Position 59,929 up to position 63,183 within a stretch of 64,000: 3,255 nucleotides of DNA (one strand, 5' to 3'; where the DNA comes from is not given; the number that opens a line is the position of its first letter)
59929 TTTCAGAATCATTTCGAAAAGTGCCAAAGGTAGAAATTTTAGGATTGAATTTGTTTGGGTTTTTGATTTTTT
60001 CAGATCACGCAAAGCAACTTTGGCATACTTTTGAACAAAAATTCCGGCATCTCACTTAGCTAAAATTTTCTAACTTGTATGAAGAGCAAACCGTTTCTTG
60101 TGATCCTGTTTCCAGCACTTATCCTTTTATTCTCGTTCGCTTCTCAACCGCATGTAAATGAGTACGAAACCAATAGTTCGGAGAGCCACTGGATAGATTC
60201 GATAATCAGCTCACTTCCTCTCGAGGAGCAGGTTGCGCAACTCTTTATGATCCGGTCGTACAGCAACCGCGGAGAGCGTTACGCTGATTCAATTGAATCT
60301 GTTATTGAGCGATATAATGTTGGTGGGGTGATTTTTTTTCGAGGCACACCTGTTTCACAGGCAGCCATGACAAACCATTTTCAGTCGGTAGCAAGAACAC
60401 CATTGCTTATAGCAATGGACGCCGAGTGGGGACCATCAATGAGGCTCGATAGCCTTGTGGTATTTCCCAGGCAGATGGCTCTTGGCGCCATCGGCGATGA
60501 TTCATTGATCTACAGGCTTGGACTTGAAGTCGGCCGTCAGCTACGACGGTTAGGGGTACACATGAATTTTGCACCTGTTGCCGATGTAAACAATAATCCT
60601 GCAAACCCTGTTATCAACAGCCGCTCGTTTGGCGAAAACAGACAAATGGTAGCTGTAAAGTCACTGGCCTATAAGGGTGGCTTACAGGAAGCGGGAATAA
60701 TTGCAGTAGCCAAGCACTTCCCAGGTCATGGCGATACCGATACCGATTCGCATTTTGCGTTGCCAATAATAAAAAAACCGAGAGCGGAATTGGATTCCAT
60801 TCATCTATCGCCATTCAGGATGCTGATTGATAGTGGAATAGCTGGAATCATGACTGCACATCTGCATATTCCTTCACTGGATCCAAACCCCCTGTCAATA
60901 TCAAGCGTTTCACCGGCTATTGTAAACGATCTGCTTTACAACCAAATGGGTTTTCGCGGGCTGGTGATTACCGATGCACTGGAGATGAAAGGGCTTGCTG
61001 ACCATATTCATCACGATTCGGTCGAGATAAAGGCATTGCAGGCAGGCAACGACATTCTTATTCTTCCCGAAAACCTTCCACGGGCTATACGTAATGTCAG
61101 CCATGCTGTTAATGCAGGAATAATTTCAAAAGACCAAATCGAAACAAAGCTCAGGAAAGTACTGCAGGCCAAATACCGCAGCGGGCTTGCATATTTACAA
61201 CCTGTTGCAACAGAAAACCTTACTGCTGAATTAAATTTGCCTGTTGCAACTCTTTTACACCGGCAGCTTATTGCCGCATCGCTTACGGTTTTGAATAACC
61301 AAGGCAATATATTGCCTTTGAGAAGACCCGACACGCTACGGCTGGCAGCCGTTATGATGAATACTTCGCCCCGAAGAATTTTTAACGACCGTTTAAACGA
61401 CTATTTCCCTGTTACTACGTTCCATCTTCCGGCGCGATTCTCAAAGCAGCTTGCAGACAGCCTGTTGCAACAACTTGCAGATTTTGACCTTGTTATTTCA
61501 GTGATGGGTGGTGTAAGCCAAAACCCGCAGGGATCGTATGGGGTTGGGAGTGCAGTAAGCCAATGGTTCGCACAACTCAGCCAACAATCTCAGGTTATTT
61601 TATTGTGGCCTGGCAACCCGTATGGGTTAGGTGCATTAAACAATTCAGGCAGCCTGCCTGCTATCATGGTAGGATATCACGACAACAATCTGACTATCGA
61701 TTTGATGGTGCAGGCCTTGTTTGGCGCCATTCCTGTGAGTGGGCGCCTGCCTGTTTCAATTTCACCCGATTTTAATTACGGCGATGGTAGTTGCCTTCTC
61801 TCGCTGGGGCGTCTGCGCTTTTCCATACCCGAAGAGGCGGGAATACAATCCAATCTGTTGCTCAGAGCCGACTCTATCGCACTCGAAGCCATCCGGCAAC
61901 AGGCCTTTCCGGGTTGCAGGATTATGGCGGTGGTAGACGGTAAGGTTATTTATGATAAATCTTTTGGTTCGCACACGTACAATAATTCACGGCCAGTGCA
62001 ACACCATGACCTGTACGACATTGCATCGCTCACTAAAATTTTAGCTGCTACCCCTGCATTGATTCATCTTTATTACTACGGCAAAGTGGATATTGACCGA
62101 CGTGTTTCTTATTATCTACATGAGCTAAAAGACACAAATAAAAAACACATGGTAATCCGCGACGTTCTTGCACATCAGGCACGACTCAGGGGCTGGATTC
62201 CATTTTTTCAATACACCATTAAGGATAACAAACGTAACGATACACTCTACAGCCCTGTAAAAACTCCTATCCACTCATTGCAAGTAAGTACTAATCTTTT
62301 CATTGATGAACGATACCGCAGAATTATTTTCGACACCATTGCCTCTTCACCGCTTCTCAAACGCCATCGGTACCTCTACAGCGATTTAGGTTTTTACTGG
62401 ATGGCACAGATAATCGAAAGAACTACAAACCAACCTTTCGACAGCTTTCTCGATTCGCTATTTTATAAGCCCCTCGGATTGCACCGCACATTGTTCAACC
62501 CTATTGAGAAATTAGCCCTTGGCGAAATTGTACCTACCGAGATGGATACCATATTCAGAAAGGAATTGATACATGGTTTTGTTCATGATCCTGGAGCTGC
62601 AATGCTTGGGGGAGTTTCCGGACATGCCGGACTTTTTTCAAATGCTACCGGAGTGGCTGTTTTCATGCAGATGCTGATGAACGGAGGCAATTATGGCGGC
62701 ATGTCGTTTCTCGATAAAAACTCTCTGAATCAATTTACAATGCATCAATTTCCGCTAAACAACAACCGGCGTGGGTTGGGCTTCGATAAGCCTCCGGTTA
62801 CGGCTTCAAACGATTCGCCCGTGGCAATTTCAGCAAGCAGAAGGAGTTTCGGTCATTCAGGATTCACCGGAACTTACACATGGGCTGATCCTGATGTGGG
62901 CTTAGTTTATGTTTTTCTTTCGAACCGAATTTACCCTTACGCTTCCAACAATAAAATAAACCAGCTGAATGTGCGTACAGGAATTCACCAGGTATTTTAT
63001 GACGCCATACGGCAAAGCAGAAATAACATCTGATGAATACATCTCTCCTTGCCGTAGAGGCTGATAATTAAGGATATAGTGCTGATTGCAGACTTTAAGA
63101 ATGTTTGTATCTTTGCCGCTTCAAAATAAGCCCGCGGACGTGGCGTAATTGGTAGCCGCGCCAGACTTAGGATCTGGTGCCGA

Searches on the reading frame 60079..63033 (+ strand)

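Call 44: search_protein_families(library=pfam, proteins=[window:60079-63033:+])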
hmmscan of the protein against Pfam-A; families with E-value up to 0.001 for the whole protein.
window:60079-63033:+ (984 aa): 3 families
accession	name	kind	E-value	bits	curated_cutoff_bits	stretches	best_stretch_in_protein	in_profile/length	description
PF00933.27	Glyco_hydro_3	-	8e-77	259.2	27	1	48-363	2-315/316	Glycosyl hydrolase family 3 N terminal domain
PF00144.29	Beta-lactamase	-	5.3e-43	147.9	27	1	605-961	9-321/329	Beta-lactamase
PF01915.27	Glyco_hydro_3_C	-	0.00025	21.5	31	1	403-564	2-172/200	Glycosyl hydrolase family 3 C-terminal domain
